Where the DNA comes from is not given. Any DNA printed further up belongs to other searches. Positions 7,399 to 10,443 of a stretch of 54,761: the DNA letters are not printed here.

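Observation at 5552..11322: AT-richer three-gene island: PilZ-like protein coupled to a 7TM-GAF-GAF-cyclase-like receptor, with a convergent orphan KAS III. Best candidate for an uncharacterised signalling system.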

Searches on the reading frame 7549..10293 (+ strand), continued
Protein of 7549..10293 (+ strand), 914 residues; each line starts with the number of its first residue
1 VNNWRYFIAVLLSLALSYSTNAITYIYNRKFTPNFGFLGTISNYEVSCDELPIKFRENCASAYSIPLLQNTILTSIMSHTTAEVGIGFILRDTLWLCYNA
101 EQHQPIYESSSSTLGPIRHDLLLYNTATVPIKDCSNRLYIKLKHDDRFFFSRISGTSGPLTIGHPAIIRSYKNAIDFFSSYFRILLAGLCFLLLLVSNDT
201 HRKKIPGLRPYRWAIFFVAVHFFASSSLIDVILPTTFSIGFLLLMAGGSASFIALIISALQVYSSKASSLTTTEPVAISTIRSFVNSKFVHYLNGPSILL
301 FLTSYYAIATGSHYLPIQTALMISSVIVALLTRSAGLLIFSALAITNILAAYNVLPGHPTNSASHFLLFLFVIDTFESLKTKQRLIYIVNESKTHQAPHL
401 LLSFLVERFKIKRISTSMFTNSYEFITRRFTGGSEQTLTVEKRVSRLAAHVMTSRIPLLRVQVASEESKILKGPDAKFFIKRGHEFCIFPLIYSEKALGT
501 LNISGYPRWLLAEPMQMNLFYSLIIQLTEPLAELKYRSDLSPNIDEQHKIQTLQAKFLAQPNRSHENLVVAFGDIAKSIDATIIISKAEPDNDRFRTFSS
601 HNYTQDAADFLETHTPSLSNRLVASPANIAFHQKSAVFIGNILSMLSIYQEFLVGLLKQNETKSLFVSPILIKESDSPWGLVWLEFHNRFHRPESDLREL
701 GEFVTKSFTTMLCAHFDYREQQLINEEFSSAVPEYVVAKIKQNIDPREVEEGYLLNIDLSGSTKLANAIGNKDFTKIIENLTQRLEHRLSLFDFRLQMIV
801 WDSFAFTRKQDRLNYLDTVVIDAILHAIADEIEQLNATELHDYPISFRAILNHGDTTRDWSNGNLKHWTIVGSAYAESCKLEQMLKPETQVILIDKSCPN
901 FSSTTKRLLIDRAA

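Call 76: search_protein_families(library=pfam, proteins=[P0015, P0018, P0020, P0022, P0031, P0041, P0045, P0055, P0073, P0118], max_evalue=0.1)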
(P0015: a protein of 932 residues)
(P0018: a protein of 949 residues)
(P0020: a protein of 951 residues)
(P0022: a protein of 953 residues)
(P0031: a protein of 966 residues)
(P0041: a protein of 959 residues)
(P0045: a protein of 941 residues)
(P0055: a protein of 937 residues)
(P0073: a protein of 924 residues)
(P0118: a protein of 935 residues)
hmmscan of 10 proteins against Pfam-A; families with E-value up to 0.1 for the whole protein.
P0015 (932 aa): 7 families
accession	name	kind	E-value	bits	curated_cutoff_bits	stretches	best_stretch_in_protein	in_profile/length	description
PF02518.31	HATPase_c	-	9.3e-19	68.4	26.4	1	825-929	3-110/111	Histidine kinase-, DNA gyrase B-, and HSP90-like ATPase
PF01590.32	GAF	-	4.2e-08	34.3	22.4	1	379-509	4-128/133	GAF domain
PF14501.12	HATPase_c_5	-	6.3e-05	23.3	22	1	826-914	4-90/102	GHKL domain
PF13185.12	GAF_2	-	0.0028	18.3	28.6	0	424-514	48-135/136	GAF domain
PF13589.12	HATPase_c_3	-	0.011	16.2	25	1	827-874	2-48/137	Histidine kinase-, DNA gyrase B-, and HSP90-like ATPase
PF13581.12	HATPase_c_2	-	0.048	14.1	27.4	1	831-905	39-111/127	Histidine kinase-like ATPase domain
PF00512.31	HisKA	-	0.095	13.2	26.9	0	717-738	5-26/66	His Kinase A (phospho-acceptor) domain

P0018 (949 aa): 2 families
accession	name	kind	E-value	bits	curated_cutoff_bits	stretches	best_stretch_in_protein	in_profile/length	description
PF01590.32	GAF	-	9e-09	36.4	22.4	1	631-693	54-112/133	GAF domain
PF13185.12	GAF_2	-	0.0001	22.9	28.6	1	658-699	82-119/136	GAF domain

P0020 (951 aa): 5 families
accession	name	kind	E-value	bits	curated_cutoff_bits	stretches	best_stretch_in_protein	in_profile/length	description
PF13185.12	GAF_2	-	5.8e-06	27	28.6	1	564-719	2-132/136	GAF domain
PF01590.32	GAF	-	0.00012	23.1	22.4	0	630-701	56-114/133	GAF domain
PF00211.25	Guanylate_cyc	-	0.0025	17.9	21.9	1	765-919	12-160/183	Adenylate and Guanylate cyclase catalytic domain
PF07403.16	DUF1505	-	0.0039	17.8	25.4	1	364-430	14-74/114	Protein of unknown function (DUF1505)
PF13492.12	GAF_3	-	0.057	14.3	27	0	420-506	25-107/129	GAF domain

P0022 (953 aa): 2 families
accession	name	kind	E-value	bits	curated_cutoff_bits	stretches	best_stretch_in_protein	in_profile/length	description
PF01590.32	GAF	-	9.9e-09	36.3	22.4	1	621-719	48-132/133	GAF domain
PF13185.12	GAF_2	-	0.0013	19.4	28.6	0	571-720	9-135/136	GAF domain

P0031 (966 aa): 1 family
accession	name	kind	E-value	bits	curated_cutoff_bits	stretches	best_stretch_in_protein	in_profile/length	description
PF01590.32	GAF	-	1.2e-06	29.6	22.4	1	569-718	2-125/133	GAF domain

P0041 (959 aa): 1 family
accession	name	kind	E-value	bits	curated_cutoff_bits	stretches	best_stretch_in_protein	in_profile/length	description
PF01590.32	GAF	-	1.2e-07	32.8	22.4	1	624-716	49-122/133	GAF domain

P0045 (941 aa): 0 families

P0055 (937 aa): 3 families
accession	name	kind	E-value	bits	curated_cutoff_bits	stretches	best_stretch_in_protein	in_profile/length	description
PF01590.32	GAF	-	3.9e-09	37.6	22.4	1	617-689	57-125/133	GAF domain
PF13185.12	GAF_2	-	1.7e-05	25.5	28.6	1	567-689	20-127/136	GAF domain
PF13492.12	GAF_3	-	0.083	13.7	27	0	646-697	76-127/129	GAF domain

P0073 (924 aa): 0 families

P0118 (935 aa): 2 families
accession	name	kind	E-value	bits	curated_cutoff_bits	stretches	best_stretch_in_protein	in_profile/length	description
PF01590.32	GAF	-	0.00029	21.8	22.4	1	386-496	4-109/133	GAF domain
PF06489.16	Orthopox_A49R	-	0.086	13.5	25.8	0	504-578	39-106/162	Orthopoxvirus A49R protein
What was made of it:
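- Closest known: 7TMR-DISM receptors. Same: One member of the family, P0015, has a histidine-kinase output (call 76).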

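Call 80: find_encoding_contigs(protein=P0007, flank=8000, max_places=3)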
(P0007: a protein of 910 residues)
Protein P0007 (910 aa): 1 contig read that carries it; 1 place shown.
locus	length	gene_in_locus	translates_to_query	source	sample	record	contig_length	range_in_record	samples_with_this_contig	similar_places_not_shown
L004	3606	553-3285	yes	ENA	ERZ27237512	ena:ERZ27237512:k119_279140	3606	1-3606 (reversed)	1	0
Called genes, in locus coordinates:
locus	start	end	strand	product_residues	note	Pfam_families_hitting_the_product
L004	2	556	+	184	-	?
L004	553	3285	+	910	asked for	-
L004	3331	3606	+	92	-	?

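Call 81: find_encoding_contigs(protein=P0018, flank=8000, max_places=3)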
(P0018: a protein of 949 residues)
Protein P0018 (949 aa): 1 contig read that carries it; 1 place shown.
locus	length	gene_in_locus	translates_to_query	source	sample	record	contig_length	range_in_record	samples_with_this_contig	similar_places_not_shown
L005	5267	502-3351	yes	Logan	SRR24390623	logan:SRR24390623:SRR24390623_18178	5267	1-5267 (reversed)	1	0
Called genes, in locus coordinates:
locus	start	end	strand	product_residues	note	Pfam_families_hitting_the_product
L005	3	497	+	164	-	?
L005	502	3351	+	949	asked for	PF01590:GAF (weak)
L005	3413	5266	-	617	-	?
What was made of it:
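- L005 has a 4-nt gap instead (call 81).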

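Call 84: search_protein_families(library=pfam, proteins=[L004:3331-3606:+, L005:3413-5266:-, L005:3-497:+, L004:2-556:+], max_evalue=0.01)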
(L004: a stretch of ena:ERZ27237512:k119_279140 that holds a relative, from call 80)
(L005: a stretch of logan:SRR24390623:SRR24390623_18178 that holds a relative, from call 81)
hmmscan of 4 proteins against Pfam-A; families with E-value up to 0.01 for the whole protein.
L004:3331-3606:+ (92 aa): 1 family
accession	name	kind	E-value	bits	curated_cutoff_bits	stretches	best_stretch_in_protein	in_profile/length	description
PF00496.27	SBP_bac_5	-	5.4e-12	46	32.4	1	44-88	3-47/368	Bacterial extracellular solute-binding proteins, family 5 Middle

L005:3413-5266:- (617 aa): 3 families
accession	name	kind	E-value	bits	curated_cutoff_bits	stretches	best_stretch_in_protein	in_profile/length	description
PF02518.31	HATPase_c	-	3.2e-16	60.2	26.4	1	380-482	7-109/111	Histidine kinase-, DNA gyrase B-, and HSP90-like ATPase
PF14501.12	HATPase_c_5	-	0.00014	22.2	22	1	375-469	2-91/102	GHKL domain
PF00512.31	HisKA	-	0.0072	16.8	26.9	0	259-307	3-49/66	His Kinase A (phospho-acceptor) domain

L005:3-497:+ (164 aa): 0 families

L004:2-556:+ (184 aa): 0 families

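Call 85: find_encoding_contigs(protein=P0008, flank=8000, max_places=3)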
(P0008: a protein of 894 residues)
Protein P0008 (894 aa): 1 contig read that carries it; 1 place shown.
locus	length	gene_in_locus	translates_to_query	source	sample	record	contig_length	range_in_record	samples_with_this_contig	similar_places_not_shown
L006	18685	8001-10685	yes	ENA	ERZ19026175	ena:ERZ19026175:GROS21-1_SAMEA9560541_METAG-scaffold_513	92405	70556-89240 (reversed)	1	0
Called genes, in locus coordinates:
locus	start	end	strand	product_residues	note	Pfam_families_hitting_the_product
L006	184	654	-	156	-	-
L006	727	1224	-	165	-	-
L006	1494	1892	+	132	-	PF02627:CMD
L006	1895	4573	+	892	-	PF02743:dCache_1, PF02518:HATPase_c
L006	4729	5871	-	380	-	PF13173:AAA_14, PF13635:DUF4143 (weak)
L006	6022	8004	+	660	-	-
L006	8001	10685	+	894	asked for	PF01590:GAF (faint), PF13185:GAF_2 (faint)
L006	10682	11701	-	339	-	PF08545:ACP_syn_III, PF08541:ACP_syn_III_C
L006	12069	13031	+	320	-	-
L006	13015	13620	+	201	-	-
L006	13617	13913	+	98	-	-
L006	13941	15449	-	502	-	PF16683:TGase_elicitor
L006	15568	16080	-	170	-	-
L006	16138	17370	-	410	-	PF01029:NusB, PF01189:Methyltr_RsmB-F, PF13847:Methyltransf_31 (faint)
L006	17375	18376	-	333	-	PF00574:CLP_protease (weak), PF01972:SDH_protease (weak), PF25145:NfeD1b_N, PF01343:Peptidase_S49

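Call 86: find_encoding_contigs(protein=P0009, flank=8000, max_places=3)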
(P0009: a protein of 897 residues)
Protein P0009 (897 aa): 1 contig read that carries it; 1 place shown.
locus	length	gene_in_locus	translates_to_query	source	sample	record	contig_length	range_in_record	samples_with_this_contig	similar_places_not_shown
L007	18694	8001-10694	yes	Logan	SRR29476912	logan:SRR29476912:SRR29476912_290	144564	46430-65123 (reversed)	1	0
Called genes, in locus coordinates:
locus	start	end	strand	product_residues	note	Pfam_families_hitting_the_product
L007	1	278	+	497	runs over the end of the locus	PF00072:Response_reg, PF14532:Sigma54_activ_2, PF00158:Sigma54_activat, PF07728:AAA_5 (weak), PF25601:AAA_lid_14, PF02954:HTH_8 (weak)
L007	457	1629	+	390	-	PF00089:Trypsin, PF13365:Trypsin_2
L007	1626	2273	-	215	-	PF00990:GGDEF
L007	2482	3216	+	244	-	PF02633:Creatininase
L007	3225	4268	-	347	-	PF08240:ADH_N, PF01262:AlaDh_PNT_C, PF02826:2-Hacid_dh_C (weak), PF00107:ADH_zinc_N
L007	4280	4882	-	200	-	PF04264:YceI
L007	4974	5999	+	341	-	PF08545:ACP_syn_III, PF08541:ACP_syn_III_C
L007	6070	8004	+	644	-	-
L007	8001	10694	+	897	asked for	-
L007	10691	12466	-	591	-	PF02518:HATPase_c, PF14501:HATPase_c_5 (weak)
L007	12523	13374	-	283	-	PF00126:HTH_1, PF03466:LysR_substrate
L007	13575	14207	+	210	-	-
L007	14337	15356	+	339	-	PF13690:CheX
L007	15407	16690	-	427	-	PF00481:PP2C, PF13672:PP2C_2, PF00027:cNMP_binding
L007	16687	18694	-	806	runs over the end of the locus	PF00211:Guanylate_cyc, PF01590:GAF, PF13185:GAF_2 (weak)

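Call 87: find_encoding_contigs(protein=P0011, flank=8000, max_places=3)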
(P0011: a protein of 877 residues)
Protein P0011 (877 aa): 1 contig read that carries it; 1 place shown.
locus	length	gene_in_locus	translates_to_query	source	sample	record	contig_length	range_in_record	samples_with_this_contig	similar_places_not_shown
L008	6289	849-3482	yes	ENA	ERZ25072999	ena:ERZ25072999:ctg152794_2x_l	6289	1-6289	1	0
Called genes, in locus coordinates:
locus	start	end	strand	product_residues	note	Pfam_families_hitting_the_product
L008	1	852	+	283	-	?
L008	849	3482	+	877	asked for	-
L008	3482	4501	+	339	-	PF08545:ACP_syn_III, PF08541:ACP_syn_III_C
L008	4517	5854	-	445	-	PF00512:HisKA, PF02518:HATPase_c, PF14501:HATPase_c_5 (weak)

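Call 95: find_encoding_contigs(protein=P0020, flank=8000, max_places=3)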
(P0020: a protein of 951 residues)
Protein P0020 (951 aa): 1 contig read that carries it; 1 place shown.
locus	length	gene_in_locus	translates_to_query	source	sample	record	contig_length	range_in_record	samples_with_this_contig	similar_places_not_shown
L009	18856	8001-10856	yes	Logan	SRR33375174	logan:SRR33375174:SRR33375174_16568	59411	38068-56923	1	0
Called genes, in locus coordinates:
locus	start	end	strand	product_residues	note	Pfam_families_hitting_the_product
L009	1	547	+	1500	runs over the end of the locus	PF16313:DUF4953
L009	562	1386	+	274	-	-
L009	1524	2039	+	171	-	-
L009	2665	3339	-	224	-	PF02518:HATPase_c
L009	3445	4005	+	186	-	-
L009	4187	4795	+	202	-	-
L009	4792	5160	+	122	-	-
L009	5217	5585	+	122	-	-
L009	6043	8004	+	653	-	-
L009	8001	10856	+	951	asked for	-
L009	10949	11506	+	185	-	-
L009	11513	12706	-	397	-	PF13599:Pentapeptide_4 (faint), PF00805:Pentapeptide (weak), PF13576:Pentapeptide_3 (faint), PF00805:Pentapeptide (weak)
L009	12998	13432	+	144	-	-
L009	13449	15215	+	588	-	-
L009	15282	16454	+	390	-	-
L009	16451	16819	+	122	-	-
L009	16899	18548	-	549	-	PF01447:Peptidase_M4, PF02868:Peptidase_M4_C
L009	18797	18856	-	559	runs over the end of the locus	PF00149:Metallophos, PF02872:5_nucleotid_C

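Call 96: find_encoding_contigs(protein=P0012, flank=8000, max_places=3)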
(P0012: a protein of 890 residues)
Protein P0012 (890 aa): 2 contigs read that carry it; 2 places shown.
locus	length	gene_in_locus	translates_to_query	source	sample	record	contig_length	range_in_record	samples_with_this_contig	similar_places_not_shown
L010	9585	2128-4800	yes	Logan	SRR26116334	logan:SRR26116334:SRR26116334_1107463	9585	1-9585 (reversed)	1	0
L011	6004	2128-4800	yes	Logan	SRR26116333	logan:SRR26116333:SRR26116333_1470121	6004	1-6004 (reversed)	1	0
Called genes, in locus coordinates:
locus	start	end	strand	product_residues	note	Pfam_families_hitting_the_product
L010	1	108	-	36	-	?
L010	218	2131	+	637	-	-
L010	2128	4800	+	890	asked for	-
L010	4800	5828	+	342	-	PF08392:FAE1_CUT1_RppA, PF08545:ACP_syn_III, PF08541:ACP_syn_III_C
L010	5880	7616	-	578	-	PF02518:HATPase_c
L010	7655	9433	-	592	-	PF00512:HisKA (weak), PF02518:HATPase_c (weak)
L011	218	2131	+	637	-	-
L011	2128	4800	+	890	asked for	-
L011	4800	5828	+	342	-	PF08392:FAE1_CUT1_RppA, PF08545:ACP_syn_III, PF08541:ACP_syn_III_C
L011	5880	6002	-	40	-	?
